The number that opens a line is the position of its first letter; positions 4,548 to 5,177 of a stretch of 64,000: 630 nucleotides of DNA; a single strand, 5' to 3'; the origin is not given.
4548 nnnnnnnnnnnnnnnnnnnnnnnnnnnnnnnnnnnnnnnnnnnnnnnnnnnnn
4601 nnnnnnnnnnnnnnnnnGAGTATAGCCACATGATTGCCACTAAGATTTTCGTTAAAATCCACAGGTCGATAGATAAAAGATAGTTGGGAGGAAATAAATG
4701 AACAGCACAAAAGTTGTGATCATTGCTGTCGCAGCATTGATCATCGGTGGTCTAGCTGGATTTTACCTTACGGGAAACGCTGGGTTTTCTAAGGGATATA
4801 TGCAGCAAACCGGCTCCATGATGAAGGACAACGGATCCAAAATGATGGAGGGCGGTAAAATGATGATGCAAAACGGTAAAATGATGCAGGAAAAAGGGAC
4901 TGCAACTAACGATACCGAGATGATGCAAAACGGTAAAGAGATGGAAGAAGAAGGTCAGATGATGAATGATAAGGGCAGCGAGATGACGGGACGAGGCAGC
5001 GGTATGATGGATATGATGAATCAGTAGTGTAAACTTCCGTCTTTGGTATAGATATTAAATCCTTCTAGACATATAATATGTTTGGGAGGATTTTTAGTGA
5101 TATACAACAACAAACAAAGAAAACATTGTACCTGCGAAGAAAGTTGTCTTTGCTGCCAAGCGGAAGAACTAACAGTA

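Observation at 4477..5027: Two Met-rich small proteins immediately upstream of the heavy-metal ATPase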

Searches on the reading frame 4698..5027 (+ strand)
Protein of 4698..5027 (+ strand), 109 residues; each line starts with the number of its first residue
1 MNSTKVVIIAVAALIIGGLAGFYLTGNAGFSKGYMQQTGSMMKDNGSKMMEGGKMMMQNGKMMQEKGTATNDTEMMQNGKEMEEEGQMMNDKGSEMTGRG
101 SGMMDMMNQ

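Call 3: search_protein_families(library=pfam, proteins=[window:4698-5027:+], max_evalue=0.1)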
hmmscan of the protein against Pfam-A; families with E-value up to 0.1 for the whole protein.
window:4698-5027:+ (109 aa): 0 families

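Call 4: search_protein_families(library=ncbifam, proteins=[window:4698-5027:+], max_evalue=0.1)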
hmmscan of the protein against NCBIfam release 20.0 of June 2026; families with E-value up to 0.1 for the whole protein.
window:4698-5027:+ (109 aa): 0 families

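Call 5: find_homologous_proteins(query=window:4698-5024:+, max_evalue=0.01)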
Query window:4698-5024:+ (109 aa): 1 proteins with E <= 0.01 among 18 candidates.
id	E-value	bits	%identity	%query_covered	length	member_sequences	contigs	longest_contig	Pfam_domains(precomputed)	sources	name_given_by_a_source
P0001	7.9e-24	101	55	99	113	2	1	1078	-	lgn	-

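Call 6: find_encoding_contigs(protein=window:4698-5024:+, flank=10000, max_places=10)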
Protein window:4698-5024:+ (109 aa): 1 contig read that carries it; 1 place shown.
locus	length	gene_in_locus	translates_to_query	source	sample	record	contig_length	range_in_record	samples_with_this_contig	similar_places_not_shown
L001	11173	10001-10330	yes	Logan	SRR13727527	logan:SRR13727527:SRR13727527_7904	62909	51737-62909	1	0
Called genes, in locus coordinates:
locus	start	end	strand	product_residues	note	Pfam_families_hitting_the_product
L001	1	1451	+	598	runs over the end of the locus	PF00403:HMA, PF13386:DsbD_2, PF13473:Cupredoxin_1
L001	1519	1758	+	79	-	PF00403:HMA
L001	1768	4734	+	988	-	PF00403:HMA, PF00122:E1-E2_ATPase, PF00702:Hydrolase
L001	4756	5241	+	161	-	PF07610:DUF1573, PF22544:HYDIN_VesB_CFA65-like_Ig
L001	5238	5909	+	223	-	-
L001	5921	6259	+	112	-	-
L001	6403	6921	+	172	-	PF01551:Peptidase_M23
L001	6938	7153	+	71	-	PF11666:DUF2933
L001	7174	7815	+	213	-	PF04140:ICMT, PF04191:PEMT (weak)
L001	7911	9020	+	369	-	PF12704:MacB_PCD, PF02687:FtsX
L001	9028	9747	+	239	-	PF00005:ABC_tran, PF02463:SMC_N (faint)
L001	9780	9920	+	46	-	-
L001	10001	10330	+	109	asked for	-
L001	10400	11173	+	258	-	?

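Call 8: find_encoding_contigs(protein=P0001, flank=10000)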
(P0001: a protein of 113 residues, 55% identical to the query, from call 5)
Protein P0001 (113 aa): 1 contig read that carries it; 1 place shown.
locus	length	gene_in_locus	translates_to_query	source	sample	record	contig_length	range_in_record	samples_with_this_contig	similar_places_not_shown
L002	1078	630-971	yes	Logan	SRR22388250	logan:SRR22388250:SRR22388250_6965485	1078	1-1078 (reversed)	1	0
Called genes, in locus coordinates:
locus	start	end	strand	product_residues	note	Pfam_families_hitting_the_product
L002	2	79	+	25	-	?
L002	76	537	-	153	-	-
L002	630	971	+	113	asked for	-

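Call 34: search_protein_representatives(alignment_id=A1)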
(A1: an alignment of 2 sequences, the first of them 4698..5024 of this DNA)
Query: 2 sequences, 113 profile positions. Proteins with E-value up to 0.001 (for the whole library): 97; up to 1e-10: 39; up to 1e-30: 5. The best 97 are listed.
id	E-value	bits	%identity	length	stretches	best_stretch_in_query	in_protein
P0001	1.2e-58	212.4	-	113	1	1-113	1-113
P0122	1.0e-34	135.2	-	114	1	3-113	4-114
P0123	4.5e-34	133.1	-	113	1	1-112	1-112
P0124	5.7e-32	126.4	-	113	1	1-113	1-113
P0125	7.5e-32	126.0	-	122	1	3-113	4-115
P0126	2.3e-29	118.0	-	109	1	7-111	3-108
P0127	4.1e-29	117.1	-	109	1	7-113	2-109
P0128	9.5e-29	116.0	-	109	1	11-112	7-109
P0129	2.4e-28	114.7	-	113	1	1-111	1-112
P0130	9.9e-25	103.0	-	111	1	5-112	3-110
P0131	3.1e-24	101.5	-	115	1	5-112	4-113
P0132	4.5e-24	100.9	-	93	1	8-94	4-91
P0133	9.2e-23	96.7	-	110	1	7-111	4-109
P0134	1.2e-22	96.3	-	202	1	8-111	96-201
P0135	2.2e-21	92.3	-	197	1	6-109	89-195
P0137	6.4e-20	87.5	-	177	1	19-112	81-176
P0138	1.2e-19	86.7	-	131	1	3-79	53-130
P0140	1.3e-18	83.3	-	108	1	6-112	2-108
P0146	2.8e-14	69.4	-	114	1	10-111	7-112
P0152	3.2e-12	62.7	-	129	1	6-110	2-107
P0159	3.7e-11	59.3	-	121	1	6-110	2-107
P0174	1.7e-08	50.7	-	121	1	1-111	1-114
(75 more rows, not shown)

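Call 39: search_protein_families(library=pfam, alignment_id=A4, max_evalue=0.01)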
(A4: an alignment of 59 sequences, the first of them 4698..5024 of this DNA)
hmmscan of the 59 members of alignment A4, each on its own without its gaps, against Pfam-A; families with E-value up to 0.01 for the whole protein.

A. member 1, window:4698-5024:+ (109 aa): 0 families

B. families by the number of members that match (of 59 scanned): 5 families
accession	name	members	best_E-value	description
PF11368.13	DUF3169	1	0.00082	Protein of unknown function (DUF3169)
PF15243.11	ANAPC15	1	0.002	Anaphase-promoting complex subunit 15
PF06295.17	ZapG-like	1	0.0021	Z-ring associated protein G-like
PF25464.1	DUF7900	1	0.0031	Domain of unknown function (DUF7900)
PF12072.13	RNase_Y_N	1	0.007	RNase Y N-terminal region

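Call 40: search_solved_structures(query=A4, max_evalue=1, show_alignments=2)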
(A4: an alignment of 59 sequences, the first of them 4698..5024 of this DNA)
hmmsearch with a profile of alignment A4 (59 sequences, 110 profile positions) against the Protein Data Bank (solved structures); distinct sequences matched with E-value up to 1: 21.
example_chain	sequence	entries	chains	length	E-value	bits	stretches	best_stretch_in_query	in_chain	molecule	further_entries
2dnx_A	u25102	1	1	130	0.15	15.2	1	32-99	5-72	Syntaxin-12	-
8bd7_M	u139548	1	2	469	0.21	14.8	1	32-81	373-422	Intraflagellar transport protein 57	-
9cfs_A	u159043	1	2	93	0.23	14.7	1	32-106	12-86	Long regulatory protein rop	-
8ruy_M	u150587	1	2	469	0.26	14.5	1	32-81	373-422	Intraflagellar transport protein 57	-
2lbg_A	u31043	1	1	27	0.35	14.1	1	8-28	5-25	Major prion protein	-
6du9_A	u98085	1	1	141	0.39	13.9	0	4-29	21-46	Major prion protein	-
5yj5_A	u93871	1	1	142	0.39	13.9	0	4-29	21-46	Major prion protein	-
3heq_A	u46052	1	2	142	0.4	13.9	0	4-29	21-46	Major prion protein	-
2lsb_A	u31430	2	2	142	0.4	13.9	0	4-29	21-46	Major prion protein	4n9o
4yx2_A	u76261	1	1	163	0.4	13.9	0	3-29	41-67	Major prion protein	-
7qig_A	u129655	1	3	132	0.47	13.7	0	6-29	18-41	Major prion protein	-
2kun_A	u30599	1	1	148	0.49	13.6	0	4-29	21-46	Major prion protein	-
3haf_A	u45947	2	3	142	0.54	13.5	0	4-29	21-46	Major prion protein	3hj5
6fnv_A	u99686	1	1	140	0.54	13.5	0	3-29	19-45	Major prion protein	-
7umq_J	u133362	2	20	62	0.55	13.4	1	3-29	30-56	Major prion protein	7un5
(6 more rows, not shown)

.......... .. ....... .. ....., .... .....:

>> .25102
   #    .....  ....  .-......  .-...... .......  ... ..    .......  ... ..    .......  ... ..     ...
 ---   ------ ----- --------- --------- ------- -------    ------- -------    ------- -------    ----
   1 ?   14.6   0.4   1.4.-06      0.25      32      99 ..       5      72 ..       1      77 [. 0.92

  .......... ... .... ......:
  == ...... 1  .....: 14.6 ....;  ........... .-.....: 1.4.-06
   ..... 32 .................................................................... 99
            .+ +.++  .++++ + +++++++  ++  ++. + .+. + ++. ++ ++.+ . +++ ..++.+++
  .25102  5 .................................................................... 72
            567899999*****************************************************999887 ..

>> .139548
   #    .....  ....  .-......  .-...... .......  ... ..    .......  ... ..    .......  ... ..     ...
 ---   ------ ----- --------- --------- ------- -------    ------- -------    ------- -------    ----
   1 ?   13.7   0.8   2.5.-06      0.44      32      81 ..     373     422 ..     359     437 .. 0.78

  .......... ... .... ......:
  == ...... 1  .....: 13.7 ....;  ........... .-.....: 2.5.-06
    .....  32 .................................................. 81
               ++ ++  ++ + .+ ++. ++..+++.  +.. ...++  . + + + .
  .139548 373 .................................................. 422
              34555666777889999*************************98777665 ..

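Call 43: search_protein_families(library=pfam, proteins=[P0134, P0135, P0137, P0138, P0152], max_evalue=0.01)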
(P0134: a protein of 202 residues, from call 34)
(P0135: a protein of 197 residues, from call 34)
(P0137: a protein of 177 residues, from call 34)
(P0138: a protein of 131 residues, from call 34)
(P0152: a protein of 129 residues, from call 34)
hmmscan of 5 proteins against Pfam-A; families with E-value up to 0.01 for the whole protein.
P0134 (202 aa): 0 families

P0135 (197 aa): 1 family
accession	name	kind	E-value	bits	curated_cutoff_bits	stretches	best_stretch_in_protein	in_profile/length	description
PF18926.5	DUF5676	-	0.00012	23.3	27.6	1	12-81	10-81/82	2TM family of unknown function (DUF5676)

P0137 (177 aa): 0 families

P0138 (131 aa): 2 families
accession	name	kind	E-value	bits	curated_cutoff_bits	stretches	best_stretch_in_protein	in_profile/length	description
PF18926.5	DUF5676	-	0.00039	21.7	27.6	1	1-45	38-82/82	2TM family of unknown function (DUF5676)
PF00499.25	Oxidored_q3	-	0.0021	18.3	33.2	1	16-113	31-123/146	NADH-ubiquinone/plastoquinone oxidoreductase chain 6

P0152 (129 aa): 0 families

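Call 45: find_related_loci(query=A5, collection=metagenome_contigs, flank=8000)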
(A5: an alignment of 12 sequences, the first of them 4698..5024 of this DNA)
Query A5 (109 aa) in metagenome_contigs; peptide patterns used: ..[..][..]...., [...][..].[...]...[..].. (x = any residue, [..] = any of these).
600 stretches matched a pattern (row limit reached: there are more); 9 encode a relative of the query (tblastn E <= 1e-3); 9 distinct loci.
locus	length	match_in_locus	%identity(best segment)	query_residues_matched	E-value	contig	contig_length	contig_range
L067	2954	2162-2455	56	2-101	8e-25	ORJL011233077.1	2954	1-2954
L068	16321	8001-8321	56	4-109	6e-24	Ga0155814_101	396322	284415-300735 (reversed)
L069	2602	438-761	54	1-107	3e-23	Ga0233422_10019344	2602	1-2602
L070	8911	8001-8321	51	2-107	2e-17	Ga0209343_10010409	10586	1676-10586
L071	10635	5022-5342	51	2-107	2e-17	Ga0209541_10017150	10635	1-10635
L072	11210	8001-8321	51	2-107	2e-17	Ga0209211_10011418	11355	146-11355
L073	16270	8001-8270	56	21-109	8e-13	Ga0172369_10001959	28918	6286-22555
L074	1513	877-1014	46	5-46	8e-7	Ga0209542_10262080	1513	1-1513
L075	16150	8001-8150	40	44-87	9e-6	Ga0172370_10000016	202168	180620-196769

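Call 51: list_cluster_members(proteins=[P0122, P0123, P0125, P0127, P0140, P0146, P0152, P0159, P0174, P0135])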
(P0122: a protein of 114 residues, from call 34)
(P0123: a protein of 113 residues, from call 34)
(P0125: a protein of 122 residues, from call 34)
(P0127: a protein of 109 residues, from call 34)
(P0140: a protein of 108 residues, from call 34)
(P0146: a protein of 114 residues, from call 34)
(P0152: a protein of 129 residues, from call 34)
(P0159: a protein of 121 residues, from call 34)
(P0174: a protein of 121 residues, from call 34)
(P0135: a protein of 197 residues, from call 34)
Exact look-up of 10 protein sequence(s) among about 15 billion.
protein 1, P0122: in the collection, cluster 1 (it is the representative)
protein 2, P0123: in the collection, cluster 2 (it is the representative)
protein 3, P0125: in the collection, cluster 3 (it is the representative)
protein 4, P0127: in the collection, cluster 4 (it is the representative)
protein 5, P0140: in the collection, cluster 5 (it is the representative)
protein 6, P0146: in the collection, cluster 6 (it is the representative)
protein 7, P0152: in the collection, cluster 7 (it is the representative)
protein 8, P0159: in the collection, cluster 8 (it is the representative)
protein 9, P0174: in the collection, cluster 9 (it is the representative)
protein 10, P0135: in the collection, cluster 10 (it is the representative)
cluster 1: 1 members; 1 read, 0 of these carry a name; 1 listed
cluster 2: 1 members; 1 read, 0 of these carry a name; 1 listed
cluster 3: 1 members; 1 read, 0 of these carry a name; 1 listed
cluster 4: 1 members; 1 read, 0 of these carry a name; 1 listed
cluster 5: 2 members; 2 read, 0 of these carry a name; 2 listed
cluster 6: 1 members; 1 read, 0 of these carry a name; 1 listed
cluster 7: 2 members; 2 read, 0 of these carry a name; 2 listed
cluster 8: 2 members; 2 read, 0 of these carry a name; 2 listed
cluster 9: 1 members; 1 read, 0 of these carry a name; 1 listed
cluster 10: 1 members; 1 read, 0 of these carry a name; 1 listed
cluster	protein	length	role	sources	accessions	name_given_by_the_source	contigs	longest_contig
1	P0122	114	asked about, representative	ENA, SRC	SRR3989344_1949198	-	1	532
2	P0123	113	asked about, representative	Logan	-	-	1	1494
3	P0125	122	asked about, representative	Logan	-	-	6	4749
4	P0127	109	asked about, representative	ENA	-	-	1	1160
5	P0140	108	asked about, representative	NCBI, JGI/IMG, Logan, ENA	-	-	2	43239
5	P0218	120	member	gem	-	-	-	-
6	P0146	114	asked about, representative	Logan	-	-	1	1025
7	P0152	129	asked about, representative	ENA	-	-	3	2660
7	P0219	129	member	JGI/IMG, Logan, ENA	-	-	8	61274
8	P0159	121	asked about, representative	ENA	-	-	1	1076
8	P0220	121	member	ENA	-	-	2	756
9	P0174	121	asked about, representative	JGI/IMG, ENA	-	-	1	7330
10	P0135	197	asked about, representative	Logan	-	-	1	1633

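Call 52: find_encoding_contigs(protein=P0140, flank=8000, max_places=2)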
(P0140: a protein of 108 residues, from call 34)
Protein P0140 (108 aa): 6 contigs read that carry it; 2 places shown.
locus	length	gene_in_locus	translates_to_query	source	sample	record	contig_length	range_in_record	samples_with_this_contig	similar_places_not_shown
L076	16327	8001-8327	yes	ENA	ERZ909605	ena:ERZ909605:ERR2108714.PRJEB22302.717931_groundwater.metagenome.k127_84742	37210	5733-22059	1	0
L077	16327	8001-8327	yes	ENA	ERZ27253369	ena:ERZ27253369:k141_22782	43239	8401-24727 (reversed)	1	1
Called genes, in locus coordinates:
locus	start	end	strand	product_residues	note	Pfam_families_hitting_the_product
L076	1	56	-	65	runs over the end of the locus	PF00313:CSD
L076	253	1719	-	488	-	PF00005:ABC_tran, PF02463:SMC_N (faint), PF13191:AAA_16 (faint), PF13304:AAA_21 (faint), PF00005:ABC_tran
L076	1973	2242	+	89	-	PF02583:Trns_repr_metal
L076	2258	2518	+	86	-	-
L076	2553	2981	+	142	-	-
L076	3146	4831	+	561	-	PF25997:BSH_YhbJ (faint), PF00364:Biotin_lipoyl (faint), PF25919:BSH_CusB (faint), PF25973:BSH_CzcB (faint), PF25989:YknX_C (weak)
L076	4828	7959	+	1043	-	PF00873:ACR_tran, PF02355:SecD_SecF_C (faint)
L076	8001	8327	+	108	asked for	-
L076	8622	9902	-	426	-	PF08245:Mur_ligase_M, PF02875:Mur_ligase_C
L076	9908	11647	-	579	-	PF03717:PBP_dimer, PF00905:Transpeptidase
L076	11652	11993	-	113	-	-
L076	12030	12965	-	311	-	PF01795:Methyltransf_5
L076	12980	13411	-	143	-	PF02381:MraZ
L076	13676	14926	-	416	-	PF00801:PKD (weak), PF18911:PKD_4 (weak)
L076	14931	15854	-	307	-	PF07963:N_methyl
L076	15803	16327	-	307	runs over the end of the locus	PF00892:EamA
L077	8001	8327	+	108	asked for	-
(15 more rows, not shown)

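Call 53: find_encoding_contigs(protein=P0219, flank=8000, max_places=2)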
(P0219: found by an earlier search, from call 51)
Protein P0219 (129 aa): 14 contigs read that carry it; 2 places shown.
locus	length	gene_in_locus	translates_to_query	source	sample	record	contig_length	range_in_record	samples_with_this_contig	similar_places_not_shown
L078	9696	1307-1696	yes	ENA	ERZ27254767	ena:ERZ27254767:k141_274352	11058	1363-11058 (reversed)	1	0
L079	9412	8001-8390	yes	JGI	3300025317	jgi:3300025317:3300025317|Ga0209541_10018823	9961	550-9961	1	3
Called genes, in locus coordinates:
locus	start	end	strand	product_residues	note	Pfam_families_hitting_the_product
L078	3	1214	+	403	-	?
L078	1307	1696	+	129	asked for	-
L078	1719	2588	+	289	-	PF16656:Pur_ac_phosph_N (faint)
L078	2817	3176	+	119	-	-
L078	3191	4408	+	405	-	PF02353:CMAS, PF08242:Methyltransf_12 (faint), PF13489:Methyltransf_23 (weak), PF08241:Methyltransf_11, PF13649:Methyltransf_25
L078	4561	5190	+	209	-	PF01558:POR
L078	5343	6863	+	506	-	PF14691:Fer4_20, PF00890:FAD_binding_2 (weak), PF01266:DAO (weak), PF01494:FAD_binding_3 (weak), PF03486:HI0933_like (weak), PF07992:Pyr_redox_2, PF12831:FAD_oxidored (weak), PF13450:NAD_binding_8, +7 more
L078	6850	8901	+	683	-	PF01855:POR_N, PF17147:PFOR_II, PF02775:TPP_enzyme_C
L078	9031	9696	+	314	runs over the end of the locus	PF00892:EamA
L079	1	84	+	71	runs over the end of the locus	-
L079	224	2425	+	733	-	PF19335:HMBD, PF00122:E1-E2_ATPase, PF00702:Hydrolase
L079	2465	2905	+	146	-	-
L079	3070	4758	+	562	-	PF00364:Biotin_lipoyl (faint), PF25973:BSH_CzcB (faint), PF25967:RND-MFP_C (weak)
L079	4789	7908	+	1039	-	PF00873:ACR_tran, PF02355:SecD_SecF_C (weak)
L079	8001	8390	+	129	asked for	-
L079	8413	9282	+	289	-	PF16656:Pur_ac_phosph_N (faint)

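Call 54: predict_structure(alignment_id=A4)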
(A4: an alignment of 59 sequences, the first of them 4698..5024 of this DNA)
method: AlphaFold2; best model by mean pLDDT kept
length: 109 residues; sequences in the alignment: 59
mean_pLDDT: 85.7   pTM: 0.61
mean pLDDT of the five models: 85.7, 80.7, 80.2, 77.2, 74.8
residues with pLDDT >= 90: 56; 70-90: 37; 50-70: 16; < 50: 0
segments of 3 or more residues with pLDDT < 50: none
pLDDT, mean of each block of 10 residues (from residue 1): 75 76 59 79 92 96 97 97 96 92 82
secondary structure, 60 per line:
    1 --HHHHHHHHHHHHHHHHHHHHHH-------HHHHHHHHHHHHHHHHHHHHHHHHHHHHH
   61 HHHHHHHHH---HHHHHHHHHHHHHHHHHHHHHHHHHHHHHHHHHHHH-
elements in order: H3-24 H32-69 H73-108

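Call 57: fold_search(model_id=the predicted structure, library=pdb)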
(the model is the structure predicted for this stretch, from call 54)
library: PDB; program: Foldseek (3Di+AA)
matches with E <= 10: 76; with E <= 0.001: 0
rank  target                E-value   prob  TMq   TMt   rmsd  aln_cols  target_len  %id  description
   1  9cfs_A                1.4e+00  0.96  0.61  0.76   2.8        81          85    9  Structure of a 150% lengthened variant of the E. coli ROP protein (released 2025-07-02)
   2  6h2f_C                2.1e+00  0.18  0.32  0.15  16.1       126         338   17  Structure of the pre-pore AhlB of the tripartite alpha-pore forming toxin, AHL, from Aeromonas hydrophila. (released 2019-07-10)
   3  3o9o_B                2.2e+00  0.30  0.34  0.38   6.3        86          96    8  Crystal Structure of GBS1074, an Esat-6 homologue from Group B Streptococcus (released 2010-11-10)
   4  6h2f_G                2.5e+00  0.69  0.58  0.22  13.7       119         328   13  Structure of the pre-pore AhlB of the tripartite alpha-pore forming toxin, AHL, from Aeromonas hydrophila. (released 2019-07-10)
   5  6cnn_A                3.1e+00  0.69  0.63  0.21   8.1       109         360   13  Cryo-EM structure of the human SK4/calmodulin channel complex in the Ca2+ bound state I (released 2018-05-02)
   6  3gvm_A                3.9e+00  0.18  0.34  0.38   6.5        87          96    8  Structure of the homodimeric WXG-100 family protein from Streptococcus agalactiae (released 2010-09-08)
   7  6h2f_E                4.1e+00  0.54  0.60  0.22  13.7       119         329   13  Structure of the pre-pore AhlB of the tripartite alpha-pore forming toxin, AHL, from Aeromonas hydrophila. (released 2019-07-10)
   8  3gvm_B                4.1e+00  0.20  0.34  0.39   6.0        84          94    8  Structure of the homodimeric WXG-100 family protein from Streptococcus agalactiae (released 2010-09-08)
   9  3gvm_C                4.1e+00  0.18  0.34  0.38   6.5        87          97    8  Structure of the homodimeric WXG-100 family protein from Streptococcus agalactiae (released 2010-09-08)
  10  6grj_E                4.3e+00  0.57  0.61  0.22  14.0       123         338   12  Structure of the AhlB pore of the tripartite alpha-pore forming toxin, AHL, from Aeromonas hydrophila. (released 2019-07-03)
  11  6j22_A                4.3e+00  0.25  0.39  0.22  12.0        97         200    7  Crystal structure of Bi-functional enzyme (released 2020-01-01)
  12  6j2l_B                4.6e+00  0.23  0.40  0.25  12.1        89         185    7  Crystal structure of Bi-functional enzyme (released 2020-01-01)
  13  7a0g_EEE              4.6e+00  0.16  0.33  0.15   5.3        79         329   13  Structure of the SmhB pore of the tripartite alpha-pore forming toxin, Smh, from Serratia marcescens. (released 2021-03-31)
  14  6grj_I                4.8e+00  0.89  0.63  0.22   1.3        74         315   16  Structure of the AhlB pore of the tripartite alpha-pore forming toxin, AHL, from Aeromonas hydrophila. (released 2019-07-03)
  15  7a0g_HHH              4.8e+00  0.85  0.60  0.21   1.6        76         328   12  Structure of the SmhB pore of the tripartite alpha-pore forming toxin, Smh, from Serratia marcescens. (released 2021-03-31)
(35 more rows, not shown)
